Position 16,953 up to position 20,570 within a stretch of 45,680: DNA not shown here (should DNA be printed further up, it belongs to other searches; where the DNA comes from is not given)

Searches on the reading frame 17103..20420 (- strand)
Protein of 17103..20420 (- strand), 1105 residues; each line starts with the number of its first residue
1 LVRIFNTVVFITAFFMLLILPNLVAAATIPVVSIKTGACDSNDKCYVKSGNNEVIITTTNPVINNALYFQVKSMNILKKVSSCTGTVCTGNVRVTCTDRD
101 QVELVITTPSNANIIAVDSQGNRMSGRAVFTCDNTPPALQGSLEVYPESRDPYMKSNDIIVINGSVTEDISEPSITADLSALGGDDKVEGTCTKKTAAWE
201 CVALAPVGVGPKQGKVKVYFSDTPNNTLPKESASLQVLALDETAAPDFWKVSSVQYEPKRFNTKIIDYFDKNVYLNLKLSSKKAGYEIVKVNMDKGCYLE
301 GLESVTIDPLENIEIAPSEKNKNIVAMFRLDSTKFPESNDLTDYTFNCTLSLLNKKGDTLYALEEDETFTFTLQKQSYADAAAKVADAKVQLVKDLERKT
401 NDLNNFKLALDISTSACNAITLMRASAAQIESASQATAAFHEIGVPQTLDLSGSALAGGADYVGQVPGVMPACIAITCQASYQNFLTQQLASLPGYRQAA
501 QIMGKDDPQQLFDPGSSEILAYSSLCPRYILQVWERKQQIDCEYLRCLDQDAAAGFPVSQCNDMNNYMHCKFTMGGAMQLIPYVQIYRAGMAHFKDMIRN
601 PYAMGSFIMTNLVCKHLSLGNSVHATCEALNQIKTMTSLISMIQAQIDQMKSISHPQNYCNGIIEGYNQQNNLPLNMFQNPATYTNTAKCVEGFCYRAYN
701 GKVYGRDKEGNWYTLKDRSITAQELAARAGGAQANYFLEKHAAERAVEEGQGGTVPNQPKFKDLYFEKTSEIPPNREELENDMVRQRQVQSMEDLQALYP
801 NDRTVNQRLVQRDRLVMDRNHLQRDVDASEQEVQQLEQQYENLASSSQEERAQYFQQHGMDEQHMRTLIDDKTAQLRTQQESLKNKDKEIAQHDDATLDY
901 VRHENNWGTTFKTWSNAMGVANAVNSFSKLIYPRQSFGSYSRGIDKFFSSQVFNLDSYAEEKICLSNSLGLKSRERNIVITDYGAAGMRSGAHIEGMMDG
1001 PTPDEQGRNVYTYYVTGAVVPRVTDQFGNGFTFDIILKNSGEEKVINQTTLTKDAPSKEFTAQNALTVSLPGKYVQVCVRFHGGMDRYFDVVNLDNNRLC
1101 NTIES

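Call 7: search_protein_families(library=pfam, proteins=[window:17103-20420:-], max_evalue=0.001)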
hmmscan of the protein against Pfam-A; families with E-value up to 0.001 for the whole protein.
window:17103-20420:- (1105 aa): 0 families

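Call 37: search_protein_families(library=ncbifam, proteins=[window:17103-20420:-], max_evalue=0.05)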
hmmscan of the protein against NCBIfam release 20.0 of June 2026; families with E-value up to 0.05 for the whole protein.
window:17103-20420:- (1105 aa): 1 family
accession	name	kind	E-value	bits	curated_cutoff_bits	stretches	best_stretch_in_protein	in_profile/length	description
NF000809.0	PRK00059.1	equivalog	0.013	14.9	303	1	823-922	48-148/336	peptidylprolyl isomerase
